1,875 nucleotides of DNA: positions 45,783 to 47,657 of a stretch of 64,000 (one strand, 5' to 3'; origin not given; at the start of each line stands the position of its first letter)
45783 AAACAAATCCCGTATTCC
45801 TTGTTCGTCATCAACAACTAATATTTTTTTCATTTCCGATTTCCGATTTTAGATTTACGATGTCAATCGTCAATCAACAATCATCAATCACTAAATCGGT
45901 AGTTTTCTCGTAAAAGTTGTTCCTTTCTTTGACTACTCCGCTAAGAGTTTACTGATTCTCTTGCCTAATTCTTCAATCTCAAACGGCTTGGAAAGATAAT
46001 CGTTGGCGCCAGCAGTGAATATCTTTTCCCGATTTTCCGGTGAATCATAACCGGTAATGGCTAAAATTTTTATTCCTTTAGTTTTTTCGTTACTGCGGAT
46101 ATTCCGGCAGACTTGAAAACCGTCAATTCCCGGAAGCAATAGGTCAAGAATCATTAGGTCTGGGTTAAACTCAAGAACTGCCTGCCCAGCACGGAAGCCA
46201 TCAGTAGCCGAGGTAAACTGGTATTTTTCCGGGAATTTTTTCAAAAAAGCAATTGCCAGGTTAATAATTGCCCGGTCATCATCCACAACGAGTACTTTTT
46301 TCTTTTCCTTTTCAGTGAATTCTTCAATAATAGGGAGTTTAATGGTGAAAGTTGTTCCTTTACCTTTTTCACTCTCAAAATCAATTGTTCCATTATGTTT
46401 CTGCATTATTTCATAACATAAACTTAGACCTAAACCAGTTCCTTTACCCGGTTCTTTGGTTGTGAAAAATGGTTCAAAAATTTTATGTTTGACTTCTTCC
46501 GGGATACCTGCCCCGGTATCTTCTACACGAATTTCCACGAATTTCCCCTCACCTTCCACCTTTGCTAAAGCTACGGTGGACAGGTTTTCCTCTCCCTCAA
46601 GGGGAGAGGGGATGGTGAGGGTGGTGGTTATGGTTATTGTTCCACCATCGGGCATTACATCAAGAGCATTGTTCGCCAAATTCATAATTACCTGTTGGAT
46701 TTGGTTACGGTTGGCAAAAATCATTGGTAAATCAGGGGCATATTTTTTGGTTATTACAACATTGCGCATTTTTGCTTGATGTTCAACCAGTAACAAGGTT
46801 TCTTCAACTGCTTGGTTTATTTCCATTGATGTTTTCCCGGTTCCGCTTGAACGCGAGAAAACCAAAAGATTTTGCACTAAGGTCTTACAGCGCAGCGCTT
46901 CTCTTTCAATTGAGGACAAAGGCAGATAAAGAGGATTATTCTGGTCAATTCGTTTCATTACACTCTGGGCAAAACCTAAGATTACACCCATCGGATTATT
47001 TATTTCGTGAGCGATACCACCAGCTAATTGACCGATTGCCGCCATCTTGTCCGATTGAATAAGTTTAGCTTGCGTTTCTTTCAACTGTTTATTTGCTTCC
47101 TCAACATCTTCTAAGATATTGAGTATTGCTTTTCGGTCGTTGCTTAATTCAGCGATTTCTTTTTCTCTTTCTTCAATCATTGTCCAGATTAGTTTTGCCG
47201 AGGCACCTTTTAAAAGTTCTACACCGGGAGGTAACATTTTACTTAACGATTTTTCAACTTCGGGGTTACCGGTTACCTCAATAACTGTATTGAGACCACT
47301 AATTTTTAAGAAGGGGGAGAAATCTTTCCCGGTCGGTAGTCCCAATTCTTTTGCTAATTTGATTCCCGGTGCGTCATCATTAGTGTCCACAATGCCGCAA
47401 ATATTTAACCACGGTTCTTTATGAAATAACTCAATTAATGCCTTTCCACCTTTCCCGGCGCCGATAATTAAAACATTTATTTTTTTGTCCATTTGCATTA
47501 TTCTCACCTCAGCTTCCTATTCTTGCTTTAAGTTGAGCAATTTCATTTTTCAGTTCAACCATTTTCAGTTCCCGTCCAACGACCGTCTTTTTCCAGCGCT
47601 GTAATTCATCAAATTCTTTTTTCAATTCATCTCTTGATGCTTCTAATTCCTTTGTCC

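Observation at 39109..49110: Nine consecutive signalling genes ending in PilB, with a split sensor kinase and a Rex-like redox-sensing HK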

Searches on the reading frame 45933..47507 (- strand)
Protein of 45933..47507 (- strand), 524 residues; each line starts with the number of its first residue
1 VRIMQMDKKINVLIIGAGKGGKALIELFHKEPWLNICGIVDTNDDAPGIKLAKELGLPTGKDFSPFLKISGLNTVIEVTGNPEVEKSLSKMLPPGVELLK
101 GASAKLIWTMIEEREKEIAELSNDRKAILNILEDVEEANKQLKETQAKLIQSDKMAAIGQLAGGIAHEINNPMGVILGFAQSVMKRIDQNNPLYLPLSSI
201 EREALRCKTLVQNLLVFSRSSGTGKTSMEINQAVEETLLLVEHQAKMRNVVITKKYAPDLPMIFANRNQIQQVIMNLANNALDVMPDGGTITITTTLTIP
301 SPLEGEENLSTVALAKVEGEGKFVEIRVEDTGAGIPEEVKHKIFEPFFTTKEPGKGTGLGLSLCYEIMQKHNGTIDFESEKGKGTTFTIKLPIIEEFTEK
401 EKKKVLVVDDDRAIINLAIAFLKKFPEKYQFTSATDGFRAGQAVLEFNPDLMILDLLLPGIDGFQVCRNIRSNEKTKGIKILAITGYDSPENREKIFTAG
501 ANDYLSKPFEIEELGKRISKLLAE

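Call 3: search_protein_families(library=pfam, proteins=[window:45933-47507:-], max_evalue=0.01)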
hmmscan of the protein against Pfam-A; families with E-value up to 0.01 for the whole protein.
window:45933-47507:- (524 aa): 4 families
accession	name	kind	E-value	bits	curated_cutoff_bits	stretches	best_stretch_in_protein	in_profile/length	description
PF02518.31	HATPase_c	-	1.8e-27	96.4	26.4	1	267-393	3-109/111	Histidine kinase-, DNA gyrase B-, and HSP90-like ATPase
PF00072.30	Response_reg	-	1.6e-24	86.7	30.2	1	405-518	1-110/111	Response regulator receiver domain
PF00512.31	HisKA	-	2.6e-10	40.6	26.9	1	159-220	3-63/66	His Kinase A (phospho-acceptor) domain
PF08568.16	Kinetochor_Ybp2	-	0.0083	15.1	25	0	107-192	85-162/636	Uncharacterised protein family, YAP/Alf4/glomulin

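Call 35: search_protein_families(library=ncbifam, proteins=[window:45933-47498:-], max_evalue=0.00001)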
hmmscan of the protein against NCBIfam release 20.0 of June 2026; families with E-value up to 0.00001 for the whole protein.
window:45933-47498:- (521 aa): 145 families (the best 25 are shown)
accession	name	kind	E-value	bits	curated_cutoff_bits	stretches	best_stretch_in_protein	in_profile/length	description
NF046020.1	HisKinCckABruc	equivalog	6.8e-70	236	1000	1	128-396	455-713/868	cell cycle histidine kinase CckA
NF010076.0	PRK13557.1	subfamily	5.4e-61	206.6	631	1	141-519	149-533/540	histidine kinase famiy protein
NF046026.1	HisKinCckACaul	equivalog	1.6e-60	205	1000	1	127-520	278-677/678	cell cycle histidine kinase CckA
NF008468.0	PRK11360.1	equivalog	2.3e-60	204.6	646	1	138-393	379-611/616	two-component system sensor histidine kinase AtoS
NF010411.0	PRK13837.1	equivalog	3.8e-59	200.5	647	1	131-396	426-681/828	two-component system VirA-like sensor kinase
NF052574.1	HisKinEspCMyxo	equivalog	3.6e-51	174.2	1200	1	139-519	401-783/785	serine histidine kinase EspC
NF038348.1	T2SS_HK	subfamily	5.7e-48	163.7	450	3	316-390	499-573/574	histidine kinase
NF047466.1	hybrid_RR_LvrB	exception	6.5e-48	163.8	500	1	133-391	130-377/377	hybrid histidine kinase/response regulator LvrB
NF007688.0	PRK10364.1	equivalog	9.1e-47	159.8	479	2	139-293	224-378/460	two-component system sensor histidine kinase ZraS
NF053867.1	SprKinKinDBac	equivalog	1.9e-41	142.1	775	2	313-392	422-499/500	sporulation kinase KinD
NF052573.1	HisKinEspAMyxo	equivalog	7.1e-41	140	1400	1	123-516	354-747/755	serine histidine kinase EspA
NF008293.1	PRK11073.1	equivalog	8.1e-38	130.5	240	1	107-390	84-347/349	nitrogen regulation protein NR(II)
TIGR02956.1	TMAO_torS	equivalog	1.7e-37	129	676.5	1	160-520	469-821/967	TMAO reductase system sensor histidine kinase/response regulator TorS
NF008318.0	PRK11107.1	equivalog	3.1e-37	128.1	890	2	161-390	299-518/920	two-component sensor histidine kinase BarA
NF046044.1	PnpS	equivalog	6.8e-37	127.4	400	1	162-389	177-390/390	two-component system histidine kinase PnpS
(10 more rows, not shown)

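Call 50: find_related_loci(query=window:45933-47498:-, collection=metagenome_contigs, flank=10000)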
Query window:45933-47498:- (521 aa) in metagenome_contigs; peptide patterns used: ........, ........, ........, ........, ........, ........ (x = any residue, [..] = any of these).
115 stretches matched a pattern; 38 encode a relative of the query (tblastn E <= 1e-3); 37 distinct loci.
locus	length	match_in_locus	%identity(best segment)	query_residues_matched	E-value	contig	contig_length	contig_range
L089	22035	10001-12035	75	2-521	0e+0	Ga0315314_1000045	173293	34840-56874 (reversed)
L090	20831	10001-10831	56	114-395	3e-93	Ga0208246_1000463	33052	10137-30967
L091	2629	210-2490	56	124-511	5e-89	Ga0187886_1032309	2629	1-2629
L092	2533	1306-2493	38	118-519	1e-78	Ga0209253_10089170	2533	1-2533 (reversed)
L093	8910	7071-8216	30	141-520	8e-53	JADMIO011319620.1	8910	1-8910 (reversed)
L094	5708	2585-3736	35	140-519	1e-52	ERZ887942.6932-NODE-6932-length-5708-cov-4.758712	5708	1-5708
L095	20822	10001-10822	35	130-390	9e-46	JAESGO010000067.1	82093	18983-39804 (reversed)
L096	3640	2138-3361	31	124-520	5e-42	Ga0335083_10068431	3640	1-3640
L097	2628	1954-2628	36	125-360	2e-36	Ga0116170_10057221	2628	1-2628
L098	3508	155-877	32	130-389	1e-34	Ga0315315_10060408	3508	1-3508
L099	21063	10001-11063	31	135-511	4e-39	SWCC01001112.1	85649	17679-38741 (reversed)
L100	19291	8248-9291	27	141-519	9e-28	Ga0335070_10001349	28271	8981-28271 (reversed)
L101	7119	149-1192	28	141-519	2e-27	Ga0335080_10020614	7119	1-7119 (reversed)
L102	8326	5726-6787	27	141-519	4e-27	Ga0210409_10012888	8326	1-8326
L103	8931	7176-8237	27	141-519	4e-27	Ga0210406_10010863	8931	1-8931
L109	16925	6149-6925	27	128-390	7e-25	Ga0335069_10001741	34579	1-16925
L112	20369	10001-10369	42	396-519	3e-24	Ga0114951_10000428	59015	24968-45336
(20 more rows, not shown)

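Call 53: search_protein_families(library=pfam, proteins=[L090:5357-6091:+, L090:6308-6880:+, L090:6927-8009:+, L090:8083-8613:+, L090:8921-10822:+, L090:10974-12026:+, L090:12089-14671:+, L090:14652-15107:+, L090:15107-16813:+, L090:16810-17769:+], max_evalue=0.0001)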
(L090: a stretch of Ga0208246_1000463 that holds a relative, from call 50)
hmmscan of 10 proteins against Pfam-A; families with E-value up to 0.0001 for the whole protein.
L090:5357-6091:+ (244 aa): 0 families

L090:6308-6880:+ (190 aa): 9 families
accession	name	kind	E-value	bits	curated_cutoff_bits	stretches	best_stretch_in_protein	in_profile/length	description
PF13847.12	Methyltransf_31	-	1.9e-14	54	27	1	39-157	2-124/145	Methyltransferase domain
PF13649.12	Methyltransf_25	-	2.5e-10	41.4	27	1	44-140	1-94/97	Methyltransferase domain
PF13489.12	Methyltransf_23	-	4.5e-10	39.9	27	1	25-153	7-122/164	Methyltransferase domain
PF08241.18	Methyltransf_11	-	1.1e-09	39.2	21.2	1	45-146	1-94/95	Methyltransferase domain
PF01209.24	Ubie_methyltran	-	3.9e-08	33.4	20.1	1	25-147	33-151/233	ubiE/COQ5 methyltransferase family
PF08242.18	Methyltransf_12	-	9.4e-08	33.1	30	1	45-143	1-96/98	Methyltransferase domain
PF10294.15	Methyltransf_16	-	1e-06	29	21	1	39-163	45-171/174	Lysine methyltransferase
PF00398.26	RrnaAD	-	2.7e-05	23.8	24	1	37-95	27-82/263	Ribosomal RNA adenine dimethylase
PF01135.25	PCMT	-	9e-05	22.8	20.3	0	38-91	71-124/210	Protein-L-isoaspartate(D-aspartate) O-methyltransferase (PCMT)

L090:6927-8009:+ (360 aa): 4 families
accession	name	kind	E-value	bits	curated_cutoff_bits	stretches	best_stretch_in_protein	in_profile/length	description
PF03193.22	RsgA_GTPase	-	3.7e-48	164.1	30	1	87-262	1-174/174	RsgA GTPase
PF01926.29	MMR_HSR1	-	2.5e-07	31.2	21.9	1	196-280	1-77/113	50S ribosome-binding GTPase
PF00005.33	ABC_tran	-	6.8e-07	30.4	25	1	187-230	4-49/137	ABC transporter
PF02421.24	FeoB_N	-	7.9e-05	22.7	27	0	196-223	2-28/156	Ferrous iron transport protein B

L090:8083-8613:+ (176 aa): 1 family
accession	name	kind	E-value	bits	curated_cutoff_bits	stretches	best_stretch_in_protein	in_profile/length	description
PF01814.28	Hemerythrin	-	7.4e-12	46.3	25.3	1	7-137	6-124/127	Hemerythrin HHE cation binding domain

L090:8921-10822:+ (633 aa): 8 families
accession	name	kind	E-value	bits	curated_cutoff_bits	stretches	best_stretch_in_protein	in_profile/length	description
PF02518.31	HATPase_c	-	1.7e-31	109.4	26.4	1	528-632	3-109/111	Histidine kinase-, DNA gyrase B-, and HSP90-like ATPase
PF17202.10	sCache_3_3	-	1.9e-13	51.1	28.8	1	208-304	9-106/107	Single cache domain 3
PF00512.31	HisKA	-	2.1e-11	44.1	26.9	1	418-480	3-64/66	His Kinase A (phospho-acceptor) domain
PF14827.12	dCache_3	-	4.4e-10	40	25.7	1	78-279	27-219/239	Double sensory domain of two-component sensor kinase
PF14501.12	HATPase_c_5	-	2.6e-07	30.9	22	1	530-619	5-91/102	GHKL domain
PF00672.30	HAMP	-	1.2e-06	29.2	25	1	327-377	2-52/53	HAMP domain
PF13589.12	HATPase_c_3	-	2e-05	25.1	25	1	532-577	4-48/137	Histidine kinase-, DNA gyrase B-, and HSP90-like ATPase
PF17203.10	sCache_3_2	-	6.1e-05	23.6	28.4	0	250-303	83-136/140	Single cache domain 3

L090:10974-12026:+ (350 aa): 2 families
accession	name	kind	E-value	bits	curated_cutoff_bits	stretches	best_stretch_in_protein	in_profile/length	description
PF00919.26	UPF0004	-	5.6e-30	103.7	27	1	4-102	1-97/98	Uncharacterized protein family UPF0004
PF04055.27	Radical_SAM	-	5.7e-30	105.1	29.5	1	134-301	1-164/166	Radical SAM superfamily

L090:12089-14671:+ (860 aa): 5 families
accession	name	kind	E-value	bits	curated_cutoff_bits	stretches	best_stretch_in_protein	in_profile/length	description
PF00488.27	MutS_V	-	5.4e-82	274.8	30.2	1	613-795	2-185/188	MutS domain V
PF05192.23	MutS_III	-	5.9e-50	170.7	34.1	1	263-561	2-194/194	MutS domain III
PF01624.25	MutS_I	-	5.6e-42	143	20.6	1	5-111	1-112/113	MutS domain I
PF05190.23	MutS_IV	-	6.2e-28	97.4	22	1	430-520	1-91/92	MutS family domain IV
PF05188.22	MutS_II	-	8.8e-16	59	25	1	120-245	1-132/133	MutS domain II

L090:14652-15107:+ (151 aa): 1 family
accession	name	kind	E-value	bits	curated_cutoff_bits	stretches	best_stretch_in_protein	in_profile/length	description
PF07238.19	PilZ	-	2.3e-11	44.4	22.5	1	8-104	2-92/102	PilZ domain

L090:15107-16813:+ (568 aa): 3 families
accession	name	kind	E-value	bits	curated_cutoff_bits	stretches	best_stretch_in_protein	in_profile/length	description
PF08676.16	MutL_C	-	2.5e-37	128.1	25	1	386-525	2-142/142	MutL C terminal dimerisation domain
PF01119.25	DNA_mis_repair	-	1.2e-35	122.2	26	1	210-326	2-118/119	DNA mismatch repair protein, C-terminal domain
PF13589.12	HATPase_c_3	-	1.4e-10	41.7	25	1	25-130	4-109/137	Histidine kinase-, DNA gyrase B-, and HSP90-like ATPase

L090:16810-17769:+ (319 aa): 2 families
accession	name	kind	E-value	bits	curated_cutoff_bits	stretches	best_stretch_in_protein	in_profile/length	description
PF01715.23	IPPT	-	7.6e-80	268.5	23.6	1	37-278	1-242/243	IPP transferase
PF01745.22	IPT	-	3.7e-12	46.6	20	1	4-102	3-99/233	Isopentenyl transferase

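Call 76: search_protein_families(library=pfam, proteins=[L109:3665-4399:+, L109:4472-6964:+, L109:7307-8356:+, L109:8492-9886:+, L109:10041-11612:+, L112:10441-12795:+, L112:13111-14178:+, L112:14302-15747:+, L112:15845-17857:+, L109:11868-12632:+], max_evalue=0.00001)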
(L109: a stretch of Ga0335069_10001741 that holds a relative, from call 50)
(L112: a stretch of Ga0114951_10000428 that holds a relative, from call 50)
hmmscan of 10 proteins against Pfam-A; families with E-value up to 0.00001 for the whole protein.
L109:3665-4399:+ (244 aa): 2 families
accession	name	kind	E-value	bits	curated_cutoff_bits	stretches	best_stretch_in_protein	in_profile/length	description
PF00072.30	Response_reg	-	2.1e-25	89.5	30.2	1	125-236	1-109/111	Response regulator receiver domain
PF12728.13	HTH_17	-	1.2e-10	41.9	27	1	60-111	1-50/51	Helix-turn-helix domain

L109:4472-6964:+ (830 aa): 4 families
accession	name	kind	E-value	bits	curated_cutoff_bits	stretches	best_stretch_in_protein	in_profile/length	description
PF08668.18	HDOD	-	2.6e-52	177.6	22.9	1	43-251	1-194/196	HDOD domain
PF02518.31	HATPase_c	-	1.5e-17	64.5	26.4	1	697-818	2-109/111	Histidine kinase-, DNA gyrase B-, and HSP90-like ATPase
PF00512.31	HisKA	-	1.3e-11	44.8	26.9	1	587-648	2-63/66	His Kinase A (phospho-acceptor) domain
PF01966.28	HD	-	9.3e-08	32.8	22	1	152-251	2-86/116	HD domain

L109:7307-8356:+ (349 aa): 1 family
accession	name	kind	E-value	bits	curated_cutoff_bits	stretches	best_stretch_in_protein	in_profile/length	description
PF00072.30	Response_reg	-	1.4e-13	51.4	30.2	1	10-116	1-108/111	Response regulator receiver domain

L109:8492-9886:+ (464 aa): 1 family
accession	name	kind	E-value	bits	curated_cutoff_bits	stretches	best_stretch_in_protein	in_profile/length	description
PF00953.26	Glycos_transf_4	-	7.9e-31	107.6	27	1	113-310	3-158/160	Glycosyl transferase family 4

L109:10041-11612:+ (523 aa): 2 families
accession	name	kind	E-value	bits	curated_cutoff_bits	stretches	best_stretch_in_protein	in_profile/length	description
PF02875.26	Mur_ligase_C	-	4.3e-17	63.6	28.4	1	382-504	1-127/127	Mur ligase, glutamate ligase domain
PF08245.18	Mur_ligase_M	-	9.7e-16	58.7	24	1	128-355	1-199/200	Mur ligase middle domain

L112:10441-12795:+ (784 aa): 4 families
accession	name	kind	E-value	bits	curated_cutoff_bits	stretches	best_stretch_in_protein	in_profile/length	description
PF08668.18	HDOD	-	9.6e-52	175.8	22.9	1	36-236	1-193/196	HDOD domain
PF02518.31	HATPase_c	-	3e-17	63.5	26.4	1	656-778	1-109/111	Histidine kinase-, DNA gyrase B-, and HSP90-like ATPase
PF00512.31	HisKA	-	2.2e-13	50.5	26.9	1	549-609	3-63/66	His Kinase A (phospho-acceptor) domain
PF01966.28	HD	-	4.6e-08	33.8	22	1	138-242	2-92/116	HD domain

L112:13111-14178:+ (355 aa): 1 family
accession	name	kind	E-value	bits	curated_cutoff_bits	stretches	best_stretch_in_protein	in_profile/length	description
PF00072.30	Response_reg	-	4.8e-13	49.7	30.2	1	16-125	1-110/111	Response regulator receiver domain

L112:14302-15747:+ (481 aa): 1 family
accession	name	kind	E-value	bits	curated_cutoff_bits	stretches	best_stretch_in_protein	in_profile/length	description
PF00953.26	Glycos_transf_4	-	2.2e-32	112.7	27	1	109-314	3-158/160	Glycosyl transferase family 4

L112:15845-17857:+ (670 aa): 5 families
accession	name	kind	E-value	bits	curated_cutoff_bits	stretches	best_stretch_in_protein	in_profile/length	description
PF08275.17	DNAG_N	-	2.2e-37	128.5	26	1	129-263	1-128/128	DNA primase catalytic core, N-terminal domain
PF01807.25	Zn_ribbon_DnaG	-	9.5e-31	106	24.9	1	7-97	4-94/98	CHC2 zinc finger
PF13155.12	Toprim_2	-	7.6e-24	84.3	22.1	1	273-357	1-87/88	Toprim-like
PF13662.12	Toprim_4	-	1e-18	67.7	25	1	271-343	2-81/85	Toprim domain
PF01751.28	Toprim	-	2.7e-13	50.3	23.1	1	272-336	2-80/96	Toprim domain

L109:11868-12632:+ (254 aa): 0 families
